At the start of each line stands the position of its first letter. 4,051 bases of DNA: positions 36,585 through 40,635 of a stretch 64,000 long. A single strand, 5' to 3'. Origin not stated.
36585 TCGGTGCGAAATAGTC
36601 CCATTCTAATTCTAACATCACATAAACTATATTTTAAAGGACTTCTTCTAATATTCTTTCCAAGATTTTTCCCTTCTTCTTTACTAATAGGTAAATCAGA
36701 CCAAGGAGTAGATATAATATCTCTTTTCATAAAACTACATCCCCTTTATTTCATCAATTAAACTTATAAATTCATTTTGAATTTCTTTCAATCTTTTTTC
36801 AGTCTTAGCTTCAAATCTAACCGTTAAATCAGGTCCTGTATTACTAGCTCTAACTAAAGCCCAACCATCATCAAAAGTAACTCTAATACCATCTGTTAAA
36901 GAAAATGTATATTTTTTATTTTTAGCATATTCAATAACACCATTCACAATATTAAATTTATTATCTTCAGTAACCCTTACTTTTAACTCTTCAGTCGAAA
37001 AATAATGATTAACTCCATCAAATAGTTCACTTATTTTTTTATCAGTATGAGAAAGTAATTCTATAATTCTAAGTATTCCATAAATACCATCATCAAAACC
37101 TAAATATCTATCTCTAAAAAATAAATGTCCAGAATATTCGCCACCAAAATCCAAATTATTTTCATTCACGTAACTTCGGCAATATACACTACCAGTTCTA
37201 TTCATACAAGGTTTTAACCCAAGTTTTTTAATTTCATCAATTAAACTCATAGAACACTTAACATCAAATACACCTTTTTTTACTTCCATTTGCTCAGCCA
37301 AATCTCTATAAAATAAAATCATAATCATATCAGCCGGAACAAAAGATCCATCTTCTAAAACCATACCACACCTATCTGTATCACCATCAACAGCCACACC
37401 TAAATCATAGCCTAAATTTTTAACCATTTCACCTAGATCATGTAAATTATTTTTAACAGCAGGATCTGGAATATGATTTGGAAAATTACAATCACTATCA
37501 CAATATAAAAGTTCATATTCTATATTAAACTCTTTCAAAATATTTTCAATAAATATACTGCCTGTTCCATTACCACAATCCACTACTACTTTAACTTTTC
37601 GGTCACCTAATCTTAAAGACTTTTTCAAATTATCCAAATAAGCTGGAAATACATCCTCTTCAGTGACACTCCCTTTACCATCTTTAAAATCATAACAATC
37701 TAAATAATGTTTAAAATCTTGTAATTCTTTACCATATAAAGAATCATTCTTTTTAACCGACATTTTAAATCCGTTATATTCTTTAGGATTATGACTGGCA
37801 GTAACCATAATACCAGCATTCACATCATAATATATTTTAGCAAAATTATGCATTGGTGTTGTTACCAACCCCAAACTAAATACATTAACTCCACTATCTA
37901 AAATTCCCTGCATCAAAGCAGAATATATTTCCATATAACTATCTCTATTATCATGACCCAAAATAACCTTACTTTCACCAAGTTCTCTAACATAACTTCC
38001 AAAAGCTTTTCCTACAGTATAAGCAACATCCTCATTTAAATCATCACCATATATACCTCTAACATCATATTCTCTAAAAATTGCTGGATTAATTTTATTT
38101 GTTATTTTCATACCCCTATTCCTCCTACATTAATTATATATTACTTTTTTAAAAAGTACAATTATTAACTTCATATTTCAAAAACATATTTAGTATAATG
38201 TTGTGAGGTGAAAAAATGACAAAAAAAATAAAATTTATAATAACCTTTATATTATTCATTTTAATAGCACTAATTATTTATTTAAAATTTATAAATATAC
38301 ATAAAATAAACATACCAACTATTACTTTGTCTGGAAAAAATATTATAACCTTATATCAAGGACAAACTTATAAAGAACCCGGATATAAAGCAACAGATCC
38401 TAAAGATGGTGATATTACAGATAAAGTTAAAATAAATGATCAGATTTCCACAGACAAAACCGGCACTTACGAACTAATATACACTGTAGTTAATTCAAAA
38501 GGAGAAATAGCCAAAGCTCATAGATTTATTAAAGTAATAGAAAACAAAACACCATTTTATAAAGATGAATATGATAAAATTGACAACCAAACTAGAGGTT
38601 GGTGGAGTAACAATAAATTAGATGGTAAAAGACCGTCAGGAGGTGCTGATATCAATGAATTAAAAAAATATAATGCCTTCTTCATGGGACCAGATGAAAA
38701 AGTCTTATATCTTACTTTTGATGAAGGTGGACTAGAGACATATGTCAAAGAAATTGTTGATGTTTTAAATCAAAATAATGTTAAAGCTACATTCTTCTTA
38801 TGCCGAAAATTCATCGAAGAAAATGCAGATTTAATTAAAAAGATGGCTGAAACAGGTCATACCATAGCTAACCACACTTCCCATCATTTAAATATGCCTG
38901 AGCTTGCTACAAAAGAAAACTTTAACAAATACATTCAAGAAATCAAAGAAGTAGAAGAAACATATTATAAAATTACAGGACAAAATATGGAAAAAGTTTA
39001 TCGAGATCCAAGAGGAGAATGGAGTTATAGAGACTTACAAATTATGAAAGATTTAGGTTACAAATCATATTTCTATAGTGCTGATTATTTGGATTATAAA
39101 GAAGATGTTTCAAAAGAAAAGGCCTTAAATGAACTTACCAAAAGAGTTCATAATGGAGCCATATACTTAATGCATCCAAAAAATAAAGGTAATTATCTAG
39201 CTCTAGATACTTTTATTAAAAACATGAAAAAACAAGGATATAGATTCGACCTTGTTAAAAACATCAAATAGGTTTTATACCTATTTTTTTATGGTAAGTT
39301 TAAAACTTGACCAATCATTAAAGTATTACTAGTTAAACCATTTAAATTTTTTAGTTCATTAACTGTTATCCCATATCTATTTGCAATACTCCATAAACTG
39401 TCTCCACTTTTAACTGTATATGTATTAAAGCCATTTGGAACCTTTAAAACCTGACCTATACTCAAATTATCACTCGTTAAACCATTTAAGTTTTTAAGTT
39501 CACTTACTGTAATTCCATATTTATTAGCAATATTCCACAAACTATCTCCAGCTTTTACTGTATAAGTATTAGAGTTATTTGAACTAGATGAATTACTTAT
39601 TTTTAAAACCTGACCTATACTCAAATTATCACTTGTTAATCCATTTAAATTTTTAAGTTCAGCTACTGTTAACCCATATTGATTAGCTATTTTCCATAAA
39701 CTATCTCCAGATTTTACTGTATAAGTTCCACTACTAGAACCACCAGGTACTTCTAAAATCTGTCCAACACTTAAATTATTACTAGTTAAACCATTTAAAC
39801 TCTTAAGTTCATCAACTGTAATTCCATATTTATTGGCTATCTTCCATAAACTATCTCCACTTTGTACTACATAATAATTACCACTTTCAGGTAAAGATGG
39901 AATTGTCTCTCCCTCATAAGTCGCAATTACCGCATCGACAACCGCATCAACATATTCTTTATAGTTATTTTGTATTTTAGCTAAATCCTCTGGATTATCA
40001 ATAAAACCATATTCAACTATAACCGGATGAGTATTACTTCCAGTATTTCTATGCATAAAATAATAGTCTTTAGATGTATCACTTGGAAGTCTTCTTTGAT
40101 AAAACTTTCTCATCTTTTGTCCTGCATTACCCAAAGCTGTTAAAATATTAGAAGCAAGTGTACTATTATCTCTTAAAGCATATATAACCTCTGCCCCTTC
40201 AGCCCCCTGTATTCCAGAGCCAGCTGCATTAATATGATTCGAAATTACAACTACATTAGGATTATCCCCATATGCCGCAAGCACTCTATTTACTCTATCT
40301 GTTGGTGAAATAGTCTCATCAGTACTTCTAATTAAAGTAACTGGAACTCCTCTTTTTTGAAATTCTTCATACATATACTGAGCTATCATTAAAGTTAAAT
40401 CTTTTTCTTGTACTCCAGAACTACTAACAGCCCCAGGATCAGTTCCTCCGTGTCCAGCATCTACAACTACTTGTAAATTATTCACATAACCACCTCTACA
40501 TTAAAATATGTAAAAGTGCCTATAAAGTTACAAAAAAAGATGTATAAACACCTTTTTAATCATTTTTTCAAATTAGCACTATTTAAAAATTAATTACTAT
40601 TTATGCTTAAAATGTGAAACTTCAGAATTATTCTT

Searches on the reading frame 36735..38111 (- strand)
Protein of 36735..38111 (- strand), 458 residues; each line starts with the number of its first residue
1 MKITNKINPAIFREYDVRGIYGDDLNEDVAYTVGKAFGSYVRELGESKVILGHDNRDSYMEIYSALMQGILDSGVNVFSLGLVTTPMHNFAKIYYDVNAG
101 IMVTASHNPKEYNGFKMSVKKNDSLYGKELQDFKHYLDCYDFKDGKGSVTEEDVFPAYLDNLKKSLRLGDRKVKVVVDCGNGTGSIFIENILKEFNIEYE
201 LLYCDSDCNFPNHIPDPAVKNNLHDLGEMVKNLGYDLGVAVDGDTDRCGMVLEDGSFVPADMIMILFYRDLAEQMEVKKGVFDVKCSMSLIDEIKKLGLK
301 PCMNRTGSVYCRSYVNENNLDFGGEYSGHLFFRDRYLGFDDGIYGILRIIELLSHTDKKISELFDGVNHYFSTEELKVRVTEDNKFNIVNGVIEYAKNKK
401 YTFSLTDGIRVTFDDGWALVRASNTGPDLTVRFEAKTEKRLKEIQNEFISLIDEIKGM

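Call 3: search_protein_families(library=pfam, proteins=[window:36735-38111:-])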
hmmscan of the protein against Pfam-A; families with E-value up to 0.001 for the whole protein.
window:36735-38111:- (458 aa): 4 families
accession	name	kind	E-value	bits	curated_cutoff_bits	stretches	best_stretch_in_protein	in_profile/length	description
PF02878.22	PGM_PMM_I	-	1.8e-33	115.6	22.5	1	11-121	3-115/138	Phosphoglucomutase/phosphomannomutase, alpha/beta/alpha domain I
PF02879.22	PGM_PMM_II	-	2.5e-24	86.2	29.3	1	157-255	2-103/103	Phosphoglucomutase/phosphomannomutase, alpha/beta/alpha domain II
PF02880.22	PGM_PMM_III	-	4e-19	69.3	20.7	1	260-366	2-111/115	Phosphoglucomutase/phosphomannomutase, alpha/beta/alpha domain III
PF00408.26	PGM_PMM_IV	-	1.6e-12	47.7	23.1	1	375-449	1-66/68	Phosphoglucomutase/phosphomannomutase, C-terminal domain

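Call 4: search_protein_families(library=ncbifam, proteins=[window:36735-38111:-])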
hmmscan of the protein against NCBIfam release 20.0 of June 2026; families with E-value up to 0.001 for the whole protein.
window:36735-38111:- (458 aa): 7 families
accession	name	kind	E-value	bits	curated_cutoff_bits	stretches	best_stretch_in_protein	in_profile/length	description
NF046027.1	PhglucPhmanMutPgmG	equivalog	1.9e-117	392.8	600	1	4-448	2-446/460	phosphoglucomutase/phosphomannomutase PgmG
TIGR03990.1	Arch_GlmM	equivalog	6.9e-104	348.2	439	1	11-452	3-444/444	phosphoglucosamine mutase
NF007088.0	PRK09542.1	equivalog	2.6e-82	277.2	618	1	9-453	9-454/456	phosphomannomutase/phosphoglucomutase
NF011943.0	PRK15414.1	subfamily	2.1e-60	205.1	801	1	11-447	6-448/456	phosphomannomutase CpsG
TIGR01455.1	glmM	equivalog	2.1e-50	171.7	447.55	1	17-453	6-441/442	phosphoglucosamine mutase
NF005737.0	PRK07564.1-1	equivalog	4.7e-10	38.7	378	1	207-365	242-401/543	alpha-D-glucose phosphate-specific phosphoglucomutase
TIGR01132.1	pgm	equivalog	3.9e-05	22.3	778.05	0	173-367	230-438/546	phosphoglucomutase (alpha-D-glucose-1,6-bisphosphate-dependent)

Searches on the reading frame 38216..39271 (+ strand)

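Call 3: search_protein_families(library=pfam, proteins=[window:38216-39271:+])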
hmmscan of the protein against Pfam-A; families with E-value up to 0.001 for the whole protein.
window:38216-39271:+ (351 aa): 2 families
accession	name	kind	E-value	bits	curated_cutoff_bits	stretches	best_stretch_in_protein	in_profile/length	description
PF01522.26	Polysacc_deac_1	-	4.9e-30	104.5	23.1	1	159-283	4-122/124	Polysaccharide deacetylase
PF16403.11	Bact_surface_Ig-like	-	5.2e-20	71.7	27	1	36-107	1-71/71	Bacterial surface protein, Ig-like domain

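Call 4: search_protein_families(library=ncbifam, proteins=[window:38216-39271:+])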
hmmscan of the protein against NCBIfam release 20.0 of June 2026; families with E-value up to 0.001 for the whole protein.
window:38216-39271:+ (351 aa): 8 families
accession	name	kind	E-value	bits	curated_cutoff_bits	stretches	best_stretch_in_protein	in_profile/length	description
TIGR02884.1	spore_pdaA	equivalog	7.3e-58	195.9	298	1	129-350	2-223/224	delta-lactam-biosynthetic de-N-acetylase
TIGR02764.1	spore_ybaN_pdaB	equivalog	2.7e-39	134.9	237.4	1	160-349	4-189/191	polysaccharide deacetylase family sporulation protein PdaB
TIGR02873.1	spore_ylxY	hypoth_equivalog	1.4e-28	99.9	391.5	1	130-349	53-265/268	probable sporulation protein, polysaccharide deacetylase family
NF045821.1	PgAcgDacpgdA1_Bac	equivalog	5.1e-25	87.9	400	1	109-345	31-269/282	peptidoglycan-N-acetylglucosamine deacetylase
TIGR04243.1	nodulat_NodB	equivalog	1.6e-24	86.5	240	1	163-321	3-156/197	chitooligosaccharide deacetylase NodB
NF045820.1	PgAcgDacpgdA_Strep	equivalog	1.8e-24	86.4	800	1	151-349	257-446/463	peptidoglycan-N-acetylglucosamine deacetylase PgdA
NF045822.1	PgAcgDacpgdA2_Bac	equivalog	3.2e-20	72.6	400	1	154-346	62-257/274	peptidoglycan-N-acetylglucosamine deacetylase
TIGR03006.1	pepcterm_polyde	equivalog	1.3e-10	40.9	276.2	1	174-290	33-144/272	XrtA system polysaccharide deacetylase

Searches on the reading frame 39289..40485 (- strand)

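Call 3: search_protein_families(library=pfam, proteins=[window:39289-40485:-])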
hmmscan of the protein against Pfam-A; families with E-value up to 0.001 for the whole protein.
window:39289-40485:- (398 aa): 11 families
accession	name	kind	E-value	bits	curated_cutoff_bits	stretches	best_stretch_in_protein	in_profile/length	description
PF01476.26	LysM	-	3.9e-78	257.6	20.9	4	308-350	1-43/43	LysM domain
PF01520.23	Amidase_3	-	7.3e-31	108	27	1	6-186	1-172/174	N-acetylmuramoyl-L-alanine amidase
PF23473.1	LysM3_LYK4_5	-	1.6e-17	63.8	29.3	0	355-388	4-37/48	LYK4/5 LysM3 domain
PF23472.1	LysM2_CERK1_LYK3_4_5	-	6.4e-14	52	27.4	0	307-350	7-54/56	LYK3/4/5 LysM2 domain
PF23577.1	LysM_RLK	-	1.1e-13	51.4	27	0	355-376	2-23/44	LysM domain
PF22310.2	NMB0315_dom_I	-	2.4e-10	41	27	0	357-382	7-32/83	NMB0315-like, domain I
PF00570.28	HRDC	-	7e-08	32.8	23.8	0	204-237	23-56/68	HRDC domain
PF23446.1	LysM1_NFP_LYK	-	2.5e-06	28.7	36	0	314-350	16-54/60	NFP/LYK LysM1 domain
PF13443.12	HTH_26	-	7.7e-05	23.3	22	0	213-239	2-28/63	Cro/C1-type HTH DNA-binding domain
PF04225.17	LysM_OapA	-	0.00017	22.1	22.3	0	253-296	3-51/85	Opacity-associated protein A LysM-like domain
PF23457.1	LysM2_NFP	-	0.00041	20.8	36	0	307-322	7-22/56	NFP LysM2 domain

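Call 4: search_protein_families(library=ncbifam, proteins=[window:39289-40485:-])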
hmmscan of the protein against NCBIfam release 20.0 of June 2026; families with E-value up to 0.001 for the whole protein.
window:39289-40485:- (398 aa): 29 families (the best 25 are shown)
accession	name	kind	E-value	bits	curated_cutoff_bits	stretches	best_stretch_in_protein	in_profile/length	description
NF004974.0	PRK06347.1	equivalog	2.9e-47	162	701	4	254-307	481-534/592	1,4-beta-N-acetylmuramoylhydrolase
NF041208.1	celldiv_DipM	equivalog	7e-44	150.7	740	4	196-252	177-233/419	cell division endopeptidase DipM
NF042931.1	SAG1386_EF1546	equivalog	3.4e-42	144.2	80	4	297-349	101-157/158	SAG1386/EF1546 family surface-associated protein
NF008050.0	PRK10783.1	equivalog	1e-38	132.9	508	4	251-305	342-396/457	murein transglycosylase D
TIGR02899.1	spore_safA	subfamily_domain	1.2e-37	127.6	67.85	4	207-235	1-29/44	SafA/ExsA family spore coat assembly protein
NF010723.1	PRK14125.1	equivalog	2.1e-30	104.5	60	4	298-350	25-85/87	cell division suppressor protein YneA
NF010495.0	PRK13914.1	equivalog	8.1e-29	100.9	647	4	305-349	27-71/481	invasion associated endopeptidase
NF050804.1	CellDivDipMCaul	equivalog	2.1e-27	96.2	900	2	306-398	309-404/634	cell division endopeptidase DipM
NF040883.1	amid_act_ActS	equivalog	1.2e-26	93.5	375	4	248-305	29-87/242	amidase activator ActS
NF047755.1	LIC_10271_M23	exception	8.1e-26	91.1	180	3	300-352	19-72/207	LIC_10271 family cell wall hydrolase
TIGR02883.1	spore_cwlD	equivalog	4.7e-23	82.3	221.55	1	6-189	3-188/189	N-acetylmuramoyl-L-alanine amidase CwlD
TIGR02907.1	spore_VI_D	equivalog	5e-22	78.9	169.85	1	205-247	302-344/344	stage VI sporulation protein D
NF040979.1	Ve_Ilp_Nterm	equivalog_domain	1.9e-21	76.1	1125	3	184-235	70-121/550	inverse autotransporter adhesin Ilp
NF052398.1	Agg_Promo_Fact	equivalog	1.8e-17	64.2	170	0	298-350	22-74/202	aggregation-promoting factor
NF008399.0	PRK11198.1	equivalog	2.7e-16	60.3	134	0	296-325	86-116/149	peptidoglycan-binding protein LysM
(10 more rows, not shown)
